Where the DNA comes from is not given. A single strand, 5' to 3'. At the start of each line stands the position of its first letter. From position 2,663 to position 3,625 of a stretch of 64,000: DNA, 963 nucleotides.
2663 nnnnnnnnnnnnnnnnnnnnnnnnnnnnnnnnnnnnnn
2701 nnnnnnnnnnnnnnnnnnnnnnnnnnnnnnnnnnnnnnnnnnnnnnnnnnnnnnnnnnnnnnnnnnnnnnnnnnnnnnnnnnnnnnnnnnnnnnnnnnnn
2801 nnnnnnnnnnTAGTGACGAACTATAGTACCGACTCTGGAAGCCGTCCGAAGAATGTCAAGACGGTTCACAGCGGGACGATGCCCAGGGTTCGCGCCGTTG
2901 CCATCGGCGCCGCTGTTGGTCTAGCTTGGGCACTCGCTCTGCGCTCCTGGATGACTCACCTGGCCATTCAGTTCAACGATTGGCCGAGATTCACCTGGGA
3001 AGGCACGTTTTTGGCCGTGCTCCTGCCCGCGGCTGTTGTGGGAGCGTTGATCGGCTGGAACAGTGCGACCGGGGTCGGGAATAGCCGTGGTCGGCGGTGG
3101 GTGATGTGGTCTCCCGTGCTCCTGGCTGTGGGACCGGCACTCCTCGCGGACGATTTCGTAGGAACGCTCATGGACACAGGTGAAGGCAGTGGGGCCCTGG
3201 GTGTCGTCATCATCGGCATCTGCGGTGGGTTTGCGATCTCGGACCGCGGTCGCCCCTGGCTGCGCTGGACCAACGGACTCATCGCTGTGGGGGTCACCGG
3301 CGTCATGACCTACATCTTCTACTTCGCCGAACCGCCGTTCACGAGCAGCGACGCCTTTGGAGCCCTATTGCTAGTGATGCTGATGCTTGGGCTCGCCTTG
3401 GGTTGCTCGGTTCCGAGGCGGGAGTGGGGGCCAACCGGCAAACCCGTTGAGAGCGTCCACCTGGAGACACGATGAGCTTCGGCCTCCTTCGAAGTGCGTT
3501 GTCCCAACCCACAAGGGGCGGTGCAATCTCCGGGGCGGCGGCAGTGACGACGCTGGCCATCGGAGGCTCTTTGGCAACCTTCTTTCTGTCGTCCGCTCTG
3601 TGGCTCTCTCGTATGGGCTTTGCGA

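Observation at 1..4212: Duplicated two-gene membrane-protein module (X1-Y1 ... Y2-X2) flanking a TetR regulator and a fifth membrane protein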

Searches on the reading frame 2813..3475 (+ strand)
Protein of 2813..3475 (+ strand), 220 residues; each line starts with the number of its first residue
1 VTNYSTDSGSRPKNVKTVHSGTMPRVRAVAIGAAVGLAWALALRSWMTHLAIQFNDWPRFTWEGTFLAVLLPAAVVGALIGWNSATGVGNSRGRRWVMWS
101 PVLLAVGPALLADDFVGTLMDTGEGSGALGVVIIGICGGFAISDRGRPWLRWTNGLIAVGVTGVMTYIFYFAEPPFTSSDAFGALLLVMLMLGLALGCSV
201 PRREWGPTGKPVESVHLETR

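Call 9: search_protein_families(library=pfam, proteins=[window:2813-3475:+], max_evalue=1)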
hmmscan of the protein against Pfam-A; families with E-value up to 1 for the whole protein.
window:2813-3475:+ (220 aa): 1 family
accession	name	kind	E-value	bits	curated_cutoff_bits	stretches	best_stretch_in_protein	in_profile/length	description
PF12794.12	MscS_TM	-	0.25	10.6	28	1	148-196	121-169/339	Mechanosensitive ion channel inner membrane domain 1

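Call 12: search_protein_families(library=ncbifam, proteins=[window:2813-3475:+], max_evalue=1)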
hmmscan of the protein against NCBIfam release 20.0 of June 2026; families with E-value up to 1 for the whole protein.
window:2813-3475:+ (220 aa): 0 families

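Call 16: find_homologous_proteins(query=window:2879-3475:+, max_evalue=0.001)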
Query window:2879-3475:+ (198 aa): 11 proteins with E <= 0.001 among 8000 candidates.
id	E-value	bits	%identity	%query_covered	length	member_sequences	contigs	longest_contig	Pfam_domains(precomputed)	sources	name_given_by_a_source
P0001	7.0e-126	436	100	100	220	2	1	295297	-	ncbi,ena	-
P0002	4.1e-97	342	79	99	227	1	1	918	-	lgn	-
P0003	2.1e-71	258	68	89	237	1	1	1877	-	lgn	-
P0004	5.0e-68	247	61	92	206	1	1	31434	-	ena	-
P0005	5.6e-63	230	63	89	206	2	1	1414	-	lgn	-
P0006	2.2e-62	229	60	89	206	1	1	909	-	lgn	-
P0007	5.1e-58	214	61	90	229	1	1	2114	-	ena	-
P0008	7.1e-58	214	58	85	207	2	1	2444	-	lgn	-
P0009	1.6e-54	203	58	84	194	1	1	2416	-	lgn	-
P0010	3.3e-49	185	54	86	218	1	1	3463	-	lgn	-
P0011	1.5e-47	180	52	89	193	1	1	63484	-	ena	-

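Call 17: find_encoding_contigs(protein=P0001, flank=10000, max_places=4)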
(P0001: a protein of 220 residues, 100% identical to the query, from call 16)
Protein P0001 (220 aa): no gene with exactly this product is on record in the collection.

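Call 18: find_encoding_contigs(protein=P0004, flank=10000, max_places=4)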
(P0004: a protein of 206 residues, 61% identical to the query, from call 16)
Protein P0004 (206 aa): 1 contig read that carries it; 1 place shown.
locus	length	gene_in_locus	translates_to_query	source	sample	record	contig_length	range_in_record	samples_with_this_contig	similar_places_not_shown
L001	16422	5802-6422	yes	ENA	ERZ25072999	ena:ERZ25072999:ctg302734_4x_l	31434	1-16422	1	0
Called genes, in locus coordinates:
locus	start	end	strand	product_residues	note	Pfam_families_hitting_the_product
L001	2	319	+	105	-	?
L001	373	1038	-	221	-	PF13365:Trypsin_2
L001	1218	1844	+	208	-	PF04290:DctQ (weak)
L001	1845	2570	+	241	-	PF06808:DctM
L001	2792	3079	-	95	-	-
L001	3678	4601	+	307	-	PF03480:DctP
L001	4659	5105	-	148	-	-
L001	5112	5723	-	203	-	PF00440:TetR_N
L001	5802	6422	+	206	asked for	-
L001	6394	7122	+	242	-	-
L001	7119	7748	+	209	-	-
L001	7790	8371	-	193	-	-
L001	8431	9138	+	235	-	PF00440:TetR_N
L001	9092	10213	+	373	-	PF00083:Sugar_tr, PF07690:MFS_1, PF13347:MFS_2 (faint)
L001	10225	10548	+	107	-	-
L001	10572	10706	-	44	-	-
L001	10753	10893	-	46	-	-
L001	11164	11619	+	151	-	PF04191:PEMT, PF04140:ICMT (weak)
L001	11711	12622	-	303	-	PF14329:DUF4386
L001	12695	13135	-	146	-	PF12680:SnoaL_2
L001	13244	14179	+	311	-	PF00296:Bac_luciferase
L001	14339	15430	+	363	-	PF00201:UDPGT, PF06722:EryCIII-like_C, PF04101:Glyco_tran_28_C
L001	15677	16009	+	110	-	PF00584:SecE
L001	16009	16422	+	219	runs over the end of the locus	PF02357:NusG, PF00467:KOW (weak)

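Call 19: find_encoding_contigs(protein=P0011, flank=10000, max_places=4)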
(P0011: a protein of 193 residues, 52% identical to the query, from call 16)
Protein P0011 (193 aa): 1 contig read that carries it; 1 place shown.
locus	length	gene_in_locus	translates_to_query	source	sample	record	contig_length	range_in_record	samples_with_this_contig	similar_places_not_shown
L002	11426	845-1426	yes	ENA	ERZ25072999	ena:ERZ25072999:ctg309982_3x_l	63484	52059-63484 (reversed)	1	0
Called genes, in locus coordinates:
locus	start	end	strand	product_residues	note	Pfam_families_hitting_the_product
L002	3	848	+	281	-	?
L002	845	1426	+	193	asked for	-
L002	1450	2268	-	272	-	PF01738:DLH, PF06500:FrsA-like (weak), PF00326:Peptidase_S9 (faint)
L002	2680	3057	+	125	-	PF24831:DUF7715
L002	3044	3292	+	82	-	PF07362:CcdA (weak)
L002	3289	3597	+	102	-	PF02452:PemK_toxin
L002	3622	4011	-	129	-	PF00903:Glyoxalase, PF18029:Glyoxalase_6 (weak)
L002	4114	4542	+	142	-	PF02635:DsrE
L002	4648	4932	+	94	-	-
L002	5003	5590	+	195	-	PF07729:FCD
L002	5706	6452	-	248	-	PF00005:ABC_tran, PF09818:ABC_ATPase (faint), PF13304:AAA_21 (faint), PF02463:SMC_N (weak)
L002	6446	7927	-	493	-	PF01425:Amidase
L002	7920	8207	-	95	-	-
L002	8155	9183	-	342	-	PF02653:BPD_transp_2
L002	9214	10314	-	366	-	PF00532:Peripla_BP_1 (weak), PF13407:Peripla_BP_4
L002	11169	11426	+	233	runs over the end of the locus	PF01019:G_glu_transpept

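Call 28: search_protein_representatives(alignment_id=A1)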
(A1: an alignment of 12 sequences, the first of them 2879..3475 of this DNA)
Query: 12 sequences, 200 profile positions. Proteins with E-value up to 0.001 (for the whole library): 347; up to 1e-10: 167; up to 1e-30: 28. The best 150 are listed.
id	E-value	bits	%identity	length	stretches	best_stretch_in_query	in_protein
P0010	1.3e-80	285.8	-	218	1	3-189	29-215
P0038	6.0e-61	221.7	-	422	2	9-187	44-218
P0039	1.7e-54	200.6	-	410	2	7-185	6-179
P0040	1.2e-51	191.3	-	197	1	5-188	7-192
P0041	7.6e-51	188.7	-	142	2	87-185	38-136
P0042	2.5e-50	187.0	-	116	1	10-122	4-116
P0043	1.9e-49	184.1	-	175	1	15-184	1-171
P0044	2.6e-47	177.2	-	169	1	41-186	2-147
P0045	3.4e-47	176.8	-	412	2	5-189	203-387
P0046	8.0e-47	175.6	-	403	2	6-183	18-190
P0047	8.3e-45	169.0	-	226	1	6-185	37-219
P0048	4.3e-44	166.6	-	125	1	82-195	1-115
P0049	7.2e-43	162.7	-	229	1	9-186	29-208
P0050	2.2e-42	161.1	-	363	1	6-192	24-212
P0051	3.2e-40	154.0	-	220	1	6-188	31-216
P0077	2.6e-27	111.9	-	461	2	6-188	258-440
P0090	2.9e-22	95.4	-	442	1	9-184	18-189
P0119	2.2e-18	82.7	-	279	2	10-182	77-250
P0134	1.2e-16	77.0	-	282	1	8-142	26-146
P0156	7.2e-15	71.2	-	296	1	5-127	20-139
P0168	1.3e-13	67.2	-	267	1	3-143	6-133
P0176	2.2e-13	66.4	-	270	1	8-184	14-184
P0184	1.6e-12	63.6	-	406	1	6-142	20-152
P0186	2.0e-12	63.3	-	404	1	9-113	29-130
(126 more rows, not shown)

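Call 34: search_protein_families(library=pfam, alignment_id=A2, max_evalue=0.01)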
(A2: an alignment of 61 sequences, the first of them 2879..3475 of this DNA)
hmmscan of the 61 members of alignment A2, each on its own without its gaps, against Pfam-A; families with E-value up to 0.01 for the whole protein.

A. member 1, window:2879-3475:+ (198 aa): 0 families

B. families by the number of members that match (of 61 scanned): 7 families
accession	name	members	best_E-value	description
PF01757.29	Acyl_transf_3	2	0.00086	Acyltransferase domain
PF05425.18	CopD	2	0.0022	Copper resistance protein D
PF07695.17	7TMR-DISM_7TM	1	0.0024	7TM diverse intracellular signalling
PF15420.11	Abhydrolase_9_N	1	0.0046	Alpha/beta-hydrolase family N-terminus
PF13858.11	DUF4199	1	0.005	Protein of unknown function (DUF4199)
PF04024.17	PspC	1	0.006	PspC domain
PF23636.1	DUF7144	1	0.0088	Domain of unknown function (DUF7144)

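Call 35: search_solved_structures(query=A2, max_evalue=1)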
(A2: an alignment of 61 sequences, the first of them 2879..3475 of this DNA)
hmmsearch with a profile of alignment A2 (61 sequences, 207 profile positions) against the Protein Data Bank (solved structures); distinct sequences matched with E-value up to 1: 0.

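Call 38: find_related_loci(query=A1, collection=genome_contigs, flank=6000)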
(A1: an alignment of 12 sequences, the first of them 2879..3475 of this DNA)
Query A1 (198 aa) in genome_contigs; peptide patterns used: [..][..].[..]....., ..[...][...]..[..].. (x = any residue, [..] = any of these).
12 stretches matched a pattern; 1 encode a relative of the query (tblastn E <= 1e-3); 1 distinct loci.
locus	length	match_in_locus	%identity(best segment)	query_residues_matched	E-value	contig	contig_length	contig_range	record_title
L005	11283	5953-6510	53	9-193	4e-59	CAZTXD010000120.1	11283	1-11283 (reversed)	MAG TPA_asm: uncultured Acidimicrobiaceae bacterium isolate SRP284430_co1_175 genome assembly, contig: NODE_4141_length_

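Call 45: predict_structure(alignment_id=A2)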
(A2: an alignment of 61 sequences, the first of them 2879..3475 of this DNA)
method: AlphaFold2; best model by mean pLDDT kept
length: 198 residues; sequences in the alignment: 61
mean_pLDDT: 91.7   pTM: 0.84
mean pLDDT of the five models: 91.7, 91.4, 91.2, 90.7, 90.6
residues with pLDDT >= 90: 155; 70-90: 31; 50-70: 12; < 50: 0
segments of 3 or more residues with pLDDT < 50: none
pLDDT, mean of each block of 10 residues (from residue 1): 94 98 95 93 94 97 86 92 91 90 91 97 95 98 96 96 98 96 71 61
secondary structure, 60 per line:
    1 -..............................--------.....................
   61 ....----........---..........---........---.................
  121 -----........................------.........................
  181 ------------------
elements in order: H2-31 H40-64 H69-76 H80-89 H93-100 H104-120 H126-149 H156-180

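Call 73: find_related_loci(query=A1, collection=metagenome_contigs, flank=5000)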
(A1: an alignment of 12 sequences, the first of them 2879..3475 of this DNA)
Query A1 (198 aa) in metagenome_contigs; peptide patterns used: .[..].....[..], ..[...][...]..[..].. (x = any residue, [..] = any of these).
132 stretches matched a pattern; 3 encode a relative of the query (tblastn E <= 1e-3); 3 distinct loci.
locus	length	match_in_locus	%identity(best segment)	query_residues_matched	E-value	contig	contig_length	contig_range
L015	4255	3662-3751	73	5-34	1e-9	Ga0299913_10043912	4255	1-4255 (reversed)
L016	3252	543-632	73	5-34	1e-9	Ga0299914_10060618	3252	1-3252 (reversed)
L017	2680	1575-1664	73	5-34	1e-9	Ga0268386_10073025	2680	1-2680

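Call 78: search_protein_families(library=padloc, proteins=[window:2879-3475:+], max_evalue=0.01)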
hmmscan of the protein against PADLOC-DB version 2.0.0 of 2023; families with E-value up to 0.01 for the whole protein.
window:2879-3475:+ (198 aa): 0 families

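Call 79: search_protein_families(library=phrogs, proteins=[window:2879-3475:+], max_evalue=0.01)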
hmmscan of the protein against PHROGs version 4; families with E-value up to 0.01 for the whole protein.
window:2879-3475:+ (198 aa): 0 families

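Call 81: search_protein_families(library=pfam, proteins=[P0050, P0090, P0184, P0186, P0077, P0134, P0156, P0168, P0176, P0119], max_evalue=0.01)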
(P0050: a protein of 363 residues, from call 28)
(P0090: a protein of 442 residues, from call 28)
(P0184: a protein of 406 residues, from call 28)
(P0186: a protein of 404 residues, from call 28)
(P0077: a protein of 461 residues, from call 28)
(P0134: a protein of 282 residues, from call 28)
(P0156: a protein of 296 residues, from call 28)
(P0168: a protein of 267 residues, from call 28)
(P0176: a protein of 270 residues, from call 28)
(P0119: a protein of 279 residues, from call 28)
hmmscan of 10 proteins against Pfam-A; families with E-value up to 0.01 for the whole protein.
P0050 (363 aa): 0 families

P0090 (442 aa): 0 families

P0184 (406 aa): 0 families

P0186 (404 aa): 0 families

P0077 (461 aa): 0 families

P0134 (282 aa): 0 families

P0156 (296 aa): 0 families

P0168 (267 aa): 0 families

P0176 (270 aa): 0 families

P0119 (279 aa): 0 families

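Call 90: search_protein_families(library=pfam, proteins=[L001:7119-7748:+, L001:7790-8371:-, L001:4659-5105:-], max_evalue=0.01)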
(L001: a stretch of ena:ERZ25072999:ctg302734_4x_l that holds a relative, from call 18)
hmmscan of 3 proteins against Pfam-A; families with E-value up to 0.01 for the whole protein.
L001:7119-7748:+ (209 aa): 0 families

L001:7790-8371:- (193 aa): 0 families

L001:4659-5105:- (148 aa): 0 families
